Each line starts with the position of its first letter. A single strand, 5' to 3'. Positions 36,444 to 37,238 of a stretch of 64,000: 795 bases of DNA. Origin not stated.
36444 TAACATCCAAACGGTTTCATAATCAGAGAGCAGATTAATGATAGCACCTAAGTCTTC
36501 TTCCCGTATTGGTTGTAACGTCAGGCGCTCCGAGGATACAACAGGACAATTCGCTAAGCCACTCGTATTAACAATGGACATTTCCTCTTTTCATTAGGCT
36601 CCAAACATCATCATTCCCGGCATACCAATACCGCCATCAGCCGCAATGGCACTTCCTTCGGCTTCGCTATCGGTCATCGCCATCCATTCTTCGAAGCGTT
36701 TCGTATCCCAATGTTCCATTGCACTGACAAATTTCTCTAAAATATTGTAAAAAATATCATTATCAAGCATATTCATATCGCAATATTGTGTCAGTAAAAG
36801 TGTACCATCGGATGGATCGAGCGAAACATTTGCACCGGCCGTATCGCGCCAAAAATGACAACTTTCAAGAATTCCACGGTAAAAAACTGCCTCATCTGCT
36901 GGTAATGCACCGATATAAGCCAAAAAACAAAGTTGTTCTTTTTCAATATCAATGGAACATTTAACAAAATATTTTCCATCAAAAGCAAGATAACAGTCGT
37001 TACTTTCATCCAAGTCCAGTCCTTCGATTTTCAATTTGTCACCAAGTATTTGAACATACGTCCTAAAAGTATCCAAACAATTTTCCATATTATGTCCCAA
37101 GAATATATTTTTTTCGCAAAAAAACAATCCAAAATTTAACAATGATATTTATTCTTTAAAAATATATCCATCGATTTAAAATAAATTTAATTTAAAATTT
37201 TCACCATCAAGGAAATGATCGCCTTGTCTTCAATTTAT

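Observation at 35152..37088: T3S chaperone directly upstream of two tandem GNAT acetyltransferases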

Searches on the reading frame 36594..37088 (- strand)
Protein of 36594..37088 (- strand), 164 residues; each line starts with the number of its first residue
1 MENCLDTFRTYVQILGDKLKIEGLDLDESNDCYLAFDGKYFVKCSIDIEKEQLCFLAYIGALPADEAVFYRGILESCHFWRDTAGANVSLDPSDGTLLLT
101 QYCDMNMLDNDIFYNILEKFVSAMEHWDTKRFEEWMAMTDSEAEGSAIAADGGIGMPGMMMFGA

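Call 3: search_protein_families(library=pfam, proteins=[window:36594-37088:-], max_evalue=0.1)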
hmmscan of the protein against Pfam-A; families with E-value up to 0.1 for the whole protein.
window:36594-37088:- (164 aa): 2 families
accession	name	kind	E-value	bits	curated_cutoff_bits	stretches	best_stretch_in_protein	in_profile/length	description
PF05932.18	CesT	-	1.3e-16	61.2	22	1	15-127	6-118/119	Tir chaperone protein (CesT) family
PF22550.1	CesT_Tir_1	-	0.029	14.8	27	1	2-119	2-113/131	CesT_Tir_1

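Call 4: search_protein_families(library=ncbifam, proteins=[window:36594-37088:-], max_evalue=0.1)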
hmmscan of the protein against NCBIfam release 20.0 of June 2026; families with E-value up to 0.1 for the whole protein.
window:36594-37088:- (164 aa): 3 families
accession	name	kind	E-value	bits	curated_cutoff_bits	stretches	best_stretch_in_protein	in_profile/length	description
NF011857.0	PRK15329.1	equivalog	0.00034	20.4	99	1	10-144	6-136/138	chaperone SicP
NF005003.0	PRK06393.1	equivalog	0.0094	16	137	1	126-160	23-58/64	DNA-directed RNA polymerase subunit E''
NF011880.0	PRK15353.1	equivalog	0.017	15.3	174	1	74-121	25-71/122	type III secretion system apparatus protein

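Call 5: find_homologous_proteins(query=window:36594-37088:-)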
Query window:36594-37088:- (164 aa): 29 proteins with E <= 0.001 among 68 candidates.
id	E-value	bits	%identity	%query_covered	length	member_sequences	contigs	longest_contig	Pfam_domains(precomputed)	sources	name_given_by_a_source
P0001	4.1e-108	377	100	100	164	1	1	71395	PF05932.20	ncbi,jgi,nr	ncbi:MAG: type III secretion system chaperone [Puniceicoccales bacterium]|jgi:hypothetical protein|n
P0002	6.8e-96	337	87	100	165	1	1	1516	PF05932.20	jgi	jgi:hypothetical protein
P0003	2.4e-87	309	81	91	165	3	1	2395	PF05932.20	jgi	jgi:hypothetical protein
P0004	2.1e-84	300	79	100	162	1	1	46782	PF05932.20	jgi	jgi:hypothetical protein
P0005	9.4e-84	297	78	100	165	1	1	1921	PF05932.20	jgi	jgi:hypothetical protein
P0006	1.0e-82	294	75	100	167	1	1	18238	PF05932.20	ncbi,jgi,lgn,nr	ncbi:MAG: type III secretion system chaperone [Puniceicoccales bacterium]|jgi:hypothetical protein|n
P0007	5.5e-80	285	78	88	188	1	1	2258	PF05932.20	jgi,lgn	jgi:hypothetical protein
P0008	1.3e-78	281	76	100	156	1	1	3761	PF05932.20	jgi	jgi:hypothetical protein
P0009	2.4e-78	280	74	100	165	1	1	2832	PF05932.20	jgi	jgi:hypothetical protein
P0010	2.4e-78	280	73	100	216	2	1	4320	PF05932.20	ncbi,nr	ncbi:MAG: type III secretion system chaperone [Puniceicoccales bacterium]|nr:type III secretion syst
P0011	8.3e-75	268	71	90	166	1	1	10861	PF05932.20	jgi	jgi:hypothetical protein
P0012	7.0e-74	265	72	91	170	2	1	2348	PF05932.20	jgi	jgi:hypothetical protein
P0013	9.1e-74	265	65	100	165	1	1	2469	PF05932.20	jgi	jgi:hypothetical protein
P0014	1.0e-73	265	71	100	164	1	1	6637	PF05932.20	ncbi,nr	ncbi:MAG: type III secretion system chaperone [Puniceicoccales bacterium]|nr:type III secretion syst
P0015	1.1e-73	265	68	100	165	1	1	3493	PF05932.20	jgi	jgi:hypothetical protein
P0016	2.4e-73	264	71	98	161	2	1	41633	PF05932.20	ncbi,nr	ncbi:MAG: type III secretion system chaperone [Puniceicoccales bacterium]|nr:type III secretion syst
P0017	4.3e-73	263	71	85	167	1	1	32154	PF05932.20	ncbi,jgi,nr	ncbi:MAG: type III secretion system chaperone [Puniceicoccales bacterium]|jgi:hypothetical protein|n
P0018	1.6e-71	258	67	100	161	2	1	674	PF05932.20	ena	-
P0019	1.6e-71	258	69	100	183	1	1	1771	PF05932.20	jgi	jgi:hypothetical protein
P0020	6.9e-71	256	68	99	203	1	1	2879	PF05932.20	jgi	jgi:hypothetical protein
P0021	1.3e-70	255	65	100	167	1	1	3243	PF05932.20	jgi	jgi:hypothetical protein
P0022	6.4e-68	246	64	100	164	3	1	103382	PF05932.20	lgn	-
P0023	3.8e-67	243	64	100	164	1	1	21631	PF05932.20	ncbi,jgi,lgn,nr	ncbi:MAG: type III secretion system chaperone [Puniceicoccales bacterium]|jgi:hypothetical protein|n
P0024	1.5e-66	242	63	100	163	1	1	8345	PF05932.20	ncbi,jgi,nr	ncbi:MAG: type III secretion system chaperone [Puniceicoccales bacterium]|jgi:hypothetical protein|n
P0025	2.6e-66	241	66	100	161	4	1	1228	PF05932.20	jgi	-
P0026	2.1e-64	235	65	100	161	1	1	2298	PF05932.20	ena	-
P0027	6.5e-64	233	61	100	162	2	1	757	PF05932.20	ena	-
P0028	2.8e-63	231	61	99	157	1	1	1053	PF05932.20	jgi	jgi:hypothetical protein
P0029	8.8e-63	229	79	76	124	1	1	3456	PF05932.20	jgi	jgi:hypothetical protein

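Call 7: find_encoding_contigs(protein=P0022, flank=6000, max_places=3)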
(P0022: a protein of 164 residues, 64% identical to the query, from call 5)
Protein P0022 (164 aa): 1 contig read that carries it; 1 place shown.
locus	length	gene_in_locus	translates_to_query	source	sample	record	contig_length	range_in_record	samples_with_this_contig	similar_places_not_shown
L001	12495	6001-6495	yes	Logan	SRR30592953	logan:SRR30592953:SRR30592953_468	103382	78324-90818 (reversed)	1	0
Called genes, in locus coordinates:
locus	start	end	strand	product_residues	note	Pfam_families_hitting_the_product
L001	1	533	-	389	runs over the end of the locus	PF00953:Glycos_transf_4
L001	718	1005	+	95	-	PF02699:YajC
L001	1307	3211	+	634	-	PF01764:Lipase_3 (weak)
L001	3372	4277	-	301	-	PF01346:FKBP_N, PF00254:FKBP_C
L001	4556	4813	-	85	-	PF01649:Ribosomal_S20p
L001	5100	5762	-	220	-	PF04028:DUF374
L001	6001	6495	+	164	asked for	PF05932:CesT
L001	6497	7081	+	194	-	PF13302:Acetyltransf_3, PF13420:Acetyltransf_4, PF00583:Acetyltransf_1, PF13523:Acetyltransf_8 (weak)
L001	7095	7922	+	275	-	PF13302:Acetyltransf_3, PF13420:Acetyltransf_4, PF00583:Acetyltransf_1, PF13523:Acetyltransf_8 (weak)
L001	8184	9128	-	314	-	PF00056:Ldh_1_N, PF02866:Ldh_1_C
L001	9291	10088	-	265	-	PF00106:adh_short, PF13561:adh_short_C2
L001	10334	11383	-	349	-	PF01791:DeoC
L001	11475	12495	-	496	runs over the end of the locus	PF01225:Mur_ligase, PF08245:Mur_ligase_M, PF02875:Mur_ligase_C (weak)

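Call 8: find_encoding_contigs(protein=P0016, flank=6000, max_places=3)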
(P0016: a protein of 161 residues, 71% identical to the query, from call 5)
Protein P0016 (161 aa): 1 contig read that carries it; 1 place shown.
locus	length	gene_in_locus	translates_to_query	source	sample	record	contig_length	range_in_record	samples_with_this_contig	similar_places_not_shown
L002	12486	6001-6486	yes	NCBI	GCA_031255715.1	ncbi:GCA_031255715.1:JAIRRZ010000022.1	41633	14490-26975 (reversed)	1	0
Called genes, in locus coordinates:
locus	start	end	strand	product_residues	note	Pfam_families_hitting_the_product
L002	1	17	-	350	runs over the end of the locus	PF00933:Glyco_hydro_3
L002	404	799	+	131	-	-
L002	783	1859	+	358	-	PF08545:ACP_syn_III, PF08541:ACP_syn_III_C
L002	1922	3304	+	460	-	PF01225:Mur_ligase, PF08245:Mur_ligase_M, PF02875:Mur_ligase_C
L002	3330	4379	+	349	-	PF01791:DeoC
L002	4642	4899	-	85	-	PF01649:Ribosomal_S20p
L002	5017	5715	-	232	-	PF04028:DUF374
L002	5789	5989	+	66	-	-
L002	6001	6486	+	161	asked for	PF05932:CesT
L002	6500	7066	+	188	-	PF13302:Acetyltransf_3, PF13420:Acetyltransf_4, PF00583:Acetyltransf_1, PF13508:Acetyltransf_7 (faint)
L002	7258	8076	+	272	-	PF13302:Acetyltransf_3, PF13420:Acetyltransf_4 (faint), PF00583:Acetyltransf_1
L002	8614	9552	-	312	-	PF00056:Ldh_1_N, PF02056:Glyco_hydro_4 (faint), PF02866:Ldh_1_C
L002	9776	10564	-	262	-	PF00106:adh_short, PF13561:adh_short_C2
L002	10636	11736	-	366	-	-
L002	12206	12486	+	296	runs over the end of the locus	PF00254:FKBP_C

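Call 9: find_encoding_contigs(protein=P0004, flank=6000, max_places=3)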
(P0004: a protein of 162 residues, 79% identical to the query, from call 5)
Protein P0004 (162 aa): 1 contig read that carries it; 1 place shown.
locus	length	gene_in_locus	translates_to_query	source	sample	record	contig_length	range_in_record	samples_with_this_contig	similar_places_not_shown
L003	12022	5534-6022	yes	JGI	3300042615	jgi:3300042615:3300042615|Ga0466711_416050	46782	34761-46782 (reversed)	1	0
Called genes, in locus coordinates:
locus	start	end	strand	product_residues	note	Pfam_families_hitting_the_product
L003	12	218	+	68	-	PF02699:YajC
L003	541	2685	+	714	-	-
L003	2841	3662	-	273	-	PF01346:FKBP_N, PF00254:FKBP_C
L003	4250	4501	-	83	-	PF01649:Ribosomal_S20p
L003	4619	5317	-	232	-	PF04028:DUF374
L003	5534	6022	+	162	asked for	PF05932:CesT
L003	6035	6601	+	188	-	PF13302:Acetyltransf_3, PF13420:Acetyltransf_4, PF00583:Acetyltransf_1, PF13508:Acetyltransf_7 (faint)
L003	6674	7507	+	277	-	PF13302:Acetyltransf_3, PF13420:Acetyltransf_4, PF00583:Acetyltransf_1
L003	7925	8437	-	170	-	-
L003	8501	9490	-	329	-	PF00106:adh_short, PF13561:adh_short_C2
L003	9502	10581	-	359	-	PF01312:Bac_export_2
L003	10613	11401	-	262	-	PF01311:Bac_export_1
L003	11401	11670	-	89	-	PF01313:Bac_export_3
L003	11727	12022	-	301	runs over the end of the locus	PF17827:PrmC_N, PF03602:Cons_hypoth95 (weak), PF05175:MTS, PF06325:PrmA, PF02390:Methyltransf_4 (faint), PF13847:Methyltransf_31, PF13649:Methyltransf_25, PF07669:Eco57I (weak), +1 more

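Call 11: search_solved_structures(query=window:36594-37088:-, max_evalue=1, show_alignments=2)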
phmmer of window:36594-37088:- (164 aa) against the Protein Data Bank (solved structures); distinct sequences matched with E-value up to 1: 4.
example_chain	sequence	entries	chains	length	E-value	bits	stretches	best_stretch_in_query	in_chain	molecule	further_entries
1k3e_A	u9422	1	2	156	0.012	18.9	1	15-126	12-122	CesT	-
5wez_A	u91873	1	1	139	0.031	17.6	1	16-126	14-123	Tir chaperone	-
5z38_A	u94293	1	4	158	0.038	17.3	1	16-126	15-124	CesT protein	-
4mks_A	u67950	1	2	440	0.67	13.2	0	2-57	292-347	Enolase 2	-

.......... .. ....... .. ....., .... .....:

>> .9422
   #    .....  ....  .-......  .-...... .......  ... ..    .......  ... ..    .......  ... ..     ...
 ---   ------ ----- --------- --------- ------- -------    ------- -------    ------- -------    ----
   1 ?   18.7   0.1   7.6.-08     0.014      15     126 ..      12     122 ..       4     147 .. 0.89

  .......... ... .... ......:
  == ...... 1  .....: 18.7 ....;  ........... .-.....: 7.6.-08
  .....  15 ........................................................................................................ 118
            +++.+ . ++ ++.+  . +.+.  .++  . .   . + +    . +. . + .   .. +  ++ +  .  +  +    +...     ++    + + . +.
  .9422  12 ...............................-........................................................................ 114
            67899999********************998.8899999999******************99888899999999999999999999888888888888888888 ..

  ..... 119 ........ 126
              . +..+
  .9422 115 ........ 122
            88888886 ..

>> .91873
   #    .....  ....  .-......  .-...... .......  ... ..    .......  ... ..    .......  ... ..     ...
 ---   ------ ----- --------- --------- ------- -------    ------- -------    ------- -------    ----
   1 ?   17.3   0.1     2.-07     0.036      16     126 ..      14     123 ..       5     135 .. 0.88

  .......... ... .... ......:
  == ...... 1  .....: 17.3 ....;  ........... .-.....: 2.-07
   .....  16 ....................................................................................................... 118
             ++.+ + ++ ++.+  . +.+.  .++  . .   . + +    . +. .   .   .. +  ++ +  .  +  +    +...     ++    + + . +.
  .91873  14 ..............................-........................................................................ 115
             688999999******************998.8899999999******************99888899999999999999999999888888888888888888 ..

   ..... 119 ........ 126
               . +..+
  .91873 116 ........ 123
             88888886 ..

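Call 22: find_related_loci(query=A1, collection=genome_contigs, flank=6000)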
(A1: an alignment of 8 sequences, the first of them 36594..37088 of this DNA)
Query A1 (164 aa) in genome_contigs; peptide patterns used: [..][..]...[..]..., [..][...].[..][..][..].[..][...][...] (x = any residue, [..] = any of these).
104 stretches matched a pattern; 14 encode a relative of the query (tblastn E <= 1e-3); 14 distinct loci.
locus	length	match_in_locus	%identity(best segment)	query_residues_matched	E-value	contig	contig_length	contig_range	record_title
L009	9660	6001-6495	76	1-164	1e-87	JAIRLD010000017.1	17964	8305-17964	MAG: Puniceicoccales bacterium isolate Cc175_bin33 k119_3390235, whole genome shotgun sequence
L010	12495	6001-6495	75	1-164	4e-84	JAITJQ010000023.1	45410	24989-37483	MAG: Puniceicoccales bacterium isolate Pcl387_bin18 k119_869049, whole genome shotgun sequence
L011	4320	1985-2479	73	1-164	1e-83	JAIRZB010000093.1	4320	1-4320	MAG: Puniceicoccales bacterium isolate Gsp477_bin70 k119_1542715, whole genome shotgun sequence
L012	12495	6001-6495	72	1-164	1e-81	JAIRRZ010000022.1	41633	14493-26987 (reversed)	MAG: Puniceicoccales bacterium isolate Ct408_bin149 k119_1847397, whole genome shotgun sequence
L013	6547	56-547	71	1-164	5e-79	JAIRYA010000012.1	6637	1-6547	MAG: Puniceicoccales bacterium isolate Gsp477_bin23 k119_5237633, whole genome shotgun sequence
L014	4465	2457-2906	71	1-150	3e-73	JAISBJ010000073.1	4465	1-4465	MAG: Puniceicoccales bacterium isolate Gx481_bin202 k119_1556928, whole genome shotgun sequence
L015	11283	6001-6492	64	1-164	1e-72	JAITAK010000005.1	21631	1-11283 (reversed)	MAG: Puniceicoccales bacterium isolate Ncb351_bin42 k119_4538164, whole genome shotgun sequence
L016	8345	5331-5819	63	1-164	1e-70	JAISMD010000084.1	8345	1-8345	MAG: Puniceicoccales bacterium isolate Im510_bin18 k119_937767, whole genome shotgun sequence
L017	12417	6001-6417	71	1-139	2e-68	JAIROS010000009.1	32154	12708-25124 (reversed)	MAG: Puniceicoccales bacterium isolate Cd354_bin92 k119_913501, whole genome shotgun sequence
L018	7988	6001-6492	58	1-164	5e-65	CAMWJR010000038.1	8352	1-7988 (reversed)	MAG TPA_asm: uncultured Verrucomicrobia bacterium isolate SRR14411247_bin.11_metawrap_v1.3_MAG genome assembly, contig:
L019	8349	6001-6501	75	1-164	1e-81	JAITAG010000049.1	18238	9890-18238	MAG: Puniceicoccales bacterium isolate Ncb351_bin30 k119_53585, whole genome shotgun sequence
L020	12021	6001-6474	38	5-161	7e-31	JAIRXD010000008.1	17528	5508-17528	MAG: Puniceicoccales bacterium isolate Gsp477_bin142 k119_4667781, whole genome shotgun sequence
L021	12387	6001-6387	38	15-143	8e-27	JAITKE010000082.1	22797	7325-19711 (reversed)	MAG: Puniceicoccales bacterium isolate Pcl387_bin38 k119_716027, whole genome shotgun sequence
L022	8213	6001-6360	32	12-130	2e-23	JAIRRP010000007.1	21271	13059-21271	MAG: Puniceicoccales bacterium isolate Ct408_bin121 k119_5777516, whole genome shotgun sequence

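Call 24: find_homologous_proteins(query=A1, max_evalue=0.001)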
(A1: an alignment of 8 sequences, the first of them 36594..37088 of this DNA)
Query A1 (8 sequences) (164 aa, profile of the alignment): 44 proteins with E <= 0.001 among 2090 candidates.
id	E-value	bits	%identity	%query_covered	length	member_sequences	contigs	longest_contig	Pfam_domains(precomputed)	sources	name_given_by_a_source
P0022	7.2e-82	291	64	100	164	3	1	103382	PF05932.20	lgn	-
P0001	4.1e-81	289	100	100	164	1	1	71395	PF05932.20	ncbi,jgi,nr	ncbi:MAG: type III secretion system chaperone [Puniceicoccales bacterium]|jgi:hypothetical protein|n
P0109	1.1e-80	287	58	100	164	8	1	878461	PF05932.20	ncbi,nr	ncbi:MAG: type III secretion system chaperone [Verrucomicrobiota bacterium]|nr:MAG: type III secreti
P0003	2.5e-79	283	81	91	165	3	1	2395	PF05932.20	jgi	jgi:hypothetical protein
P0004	3.3e-79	282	79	100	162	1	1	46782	PF05932.20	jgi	jgi:hypothetical protein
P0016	2.1e-78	280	71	98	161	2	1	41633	PF05932.20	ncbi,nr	ncbi:MAG: type III secretion system chaperone [Puniceicoccales bacterium]|nr:type III secretion syst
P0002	3.3e-78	279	87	100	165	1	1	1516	PF05932.20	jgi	jgi:hypothetical protein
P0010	2.0e-76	273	73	100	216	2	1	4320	PF05932.20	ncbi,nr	ncbi:MAG: type III secretion system chaperone [Puniceicoccales bacterium]|nr:type III secretion syst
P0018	3.6e-76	272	67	100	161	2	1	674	PF05932.20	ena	-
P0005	6.5e-76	272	78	100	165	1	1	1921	PF05932.20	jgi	jgi:hypothetical protein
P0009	1.1e-75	271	74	100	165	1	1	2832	PF05932.20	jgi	jgi:hypothetical protein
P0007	1.9e-75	270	78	88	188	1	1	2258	PF05932.20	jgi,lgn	jgi:hypothetical protein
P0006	2.2e-75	270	75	100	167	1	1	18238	PF05932.20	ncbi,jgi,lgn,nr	ncbi:MAG: type III secretion system chaperone [Puniceicoccales bacterium]|jgi:hypothetical protein|n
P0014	6.5e-74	265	71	100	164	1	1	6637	PF05932.20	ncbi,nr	ncbi:MAG: type III secretion system chaperone [Puniceicoccales bacterium]|nr:type III secretion syst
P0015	1.3e-73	264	68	100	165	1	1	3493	PF05932.20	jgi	jgi:hypothetical protein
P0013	3.9e-73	263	65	100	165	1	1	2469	PF05932.20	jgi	jgi:hypothetical protein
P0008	5.0e-73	262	76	100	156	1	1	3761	PF05932.20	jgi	jgi:hypothetical protein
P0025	6.4e-73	262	66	100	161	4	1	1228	PF05932.20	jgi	-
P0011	9.5e-73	261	71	90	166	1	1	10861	PF05932.20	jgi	jgi:hypothetical protein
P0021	1.9e-71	257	65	100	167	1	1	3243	PF05932.20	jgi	jgi:hypothetical protein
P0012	2.5e-71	257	72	91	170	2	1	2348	PF05932.20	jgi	jgi:hypothetical protein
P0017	3.5e-71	256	71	85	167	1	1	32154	PF05932.20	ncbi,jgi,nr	ncbi:MAG: type III secretion system chaperone [Puniceicoccales bacterium]|jgi:hypothetical protein|n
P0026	3.7e-70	253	65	100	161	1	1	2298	PF05932.20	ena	-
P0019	4.1e-70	253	69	100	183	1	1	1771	PF05932.20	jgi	jgi:hypothetical protein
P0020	1.1e-69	251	68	99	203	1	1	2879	PF05932.20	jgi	jgi:hypothetical protein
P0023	3.8e-69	250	64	100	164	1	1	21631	PF05932.20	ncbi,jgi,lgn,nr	ncbi:MAG: type III secretion system chaperone [Puniceicoccales bacterium]|jgi:hypothetical protein|n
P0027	2.2e-67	244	61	100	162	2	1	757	PF05932.20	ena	-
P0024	8.5e-67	242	63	100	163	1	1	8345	PF05932.20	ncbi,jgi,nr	ncbi:MAG: type III secretion system chaperone [Puniceicoccales bacterium]|jgi:hypothetical protein|n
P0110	3.6e-64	233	39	96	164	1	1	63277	PF05932.20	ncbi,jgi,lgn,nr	ncbi:MAG: type III secretion system chaperone [Puniceicoccales bacterium]|jgi:hypothetical protein|n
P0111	5.8e-62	226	55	100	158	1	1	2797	PF05932.20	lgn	-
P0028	6.9e-62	226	61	99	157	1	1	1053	PF05932.20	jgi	jgi:hypothetical protein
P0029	1.7e-59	218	79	76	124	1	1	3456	PF05932.20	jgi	jgi:hypothetical protein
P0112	4.5e-58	214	32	73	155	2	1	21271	PF05932.20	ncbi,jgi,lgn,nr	ncbi:MAG: type III secretion system chaperone [Puniceicoccales bacterium]|jgi:hypothetical protein|n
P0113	9.6e-58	213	38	96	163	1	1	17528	PF05932.20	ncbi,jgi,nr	ncbi:MAG: type III secretion system chaperone [Puniceicoccales bacterium]|jgi:hypothetical protein|n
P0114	5.5e-55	204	41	96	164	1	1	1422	PF05932.20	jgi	jgi:hypothetical protein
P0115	2.1e-53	198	38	92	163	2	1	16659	PF05932.20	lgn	-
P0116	6.0e-53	197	36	93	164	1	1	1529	PF05932.20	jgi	jgi:hypothetical protein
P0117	2.4e-50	188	34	71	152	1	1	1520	PF05932.20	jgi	jgi:hypothetical protein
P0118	4.1e-49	184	32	80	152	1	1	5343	PF05932.20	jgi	jgi:hypothetical protein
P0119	1.4e-47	179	33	80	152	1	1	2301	PF05932.20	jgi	jgi:hypothetical protein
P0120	1.7e-47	179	36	68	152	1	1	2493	PF05932.20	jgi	jgi:hypothetical protein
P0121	1.1e-46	177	38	79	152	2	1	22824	PF05932.20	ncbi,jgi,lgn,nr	ncbi:MAG: type III secretion system chaperone [Puniceicoccales bacterium]|jgi:hypothetical protein|n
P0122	1.4e-45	173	37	73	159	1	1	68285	PF05932.20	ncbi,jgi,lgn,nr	ncbi:MAG: type III secretion system chaperone [Puniceicoccales bacterium]|jgi:hypothetical protein|n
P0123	1.5e-44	170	32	79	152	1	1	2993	PF05932.20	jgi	-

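Call 36: search_protein_representatives(alignment_id=A3)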
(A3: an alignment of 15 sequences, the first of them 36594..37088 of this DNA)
Query: 15 sequences, 163 profile positions. Proteins with E-value up to 0.001 (for the whole library): 2930; up to 1e-10: 725; up to 1e-30: 6. The best 150 are listed.
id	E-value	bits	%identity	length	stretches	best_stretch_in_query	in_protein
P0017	9.3e-68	243.4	-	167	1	1-163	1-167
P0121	1.6e-58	213.3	-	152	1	2-147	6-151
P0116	1.0e-56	207.5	-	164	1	1-162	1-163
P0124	1.7e-35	138.4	-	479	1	5-135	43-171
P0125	4.8e-34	133.8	-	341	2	8-131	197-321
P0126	2.5e-31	124.9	-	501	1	5-137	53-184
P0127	1.8e-30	122.2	-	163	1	7-136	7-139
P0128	1.8e-29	118.9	-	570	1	4-133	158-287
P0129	5.5e-27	110.8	-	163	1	6-145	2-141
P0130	2.0e-26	109.0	-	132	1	5-132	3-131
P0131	6.5e-26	107.3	-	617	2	5-139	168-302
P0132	1.9e-25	105.8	-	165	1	3-141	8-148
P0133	2.2e-25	105.6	-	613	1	5-133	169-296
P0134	3.3e-25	105.0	-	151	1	6-143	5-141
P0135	6.2e-25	104.1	-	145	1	4-129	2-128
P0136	5.4e-24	101.1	-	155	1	6-150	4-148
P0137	1.3e-23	99.8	-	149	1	5-144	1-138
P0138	1.5e-23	99.7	-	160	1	3-150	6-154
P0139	2.7e-23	98.8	-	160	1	8-145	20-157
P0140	3.6e-23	98.4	-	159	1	4-143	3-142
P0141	3.8e-23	98.3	-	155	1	7-141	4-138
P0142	4.1e-23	98.2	-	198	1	4-150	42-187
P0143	1.1e-22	96.8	-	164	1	6-145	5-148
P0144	8.8e-22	93.9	-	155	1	7-133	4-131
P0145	1.0e-21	93.7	-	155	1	5-136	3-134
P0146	1.3e-21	93.4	-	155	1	5-145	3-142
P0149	3.3e-21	92.0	-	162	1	6-153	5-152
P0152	9.6e-21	90.5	-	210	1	8-143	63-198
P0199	1.6e-18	83.3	-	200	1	1-134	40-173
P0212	4.9e-18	81.7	-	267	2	7-124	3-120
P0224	9.1e-18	80.8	-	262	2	6-124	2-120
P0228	1.2e-17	80.5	-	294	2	7-132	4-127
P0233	1.7e-17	80.0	-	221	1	8-133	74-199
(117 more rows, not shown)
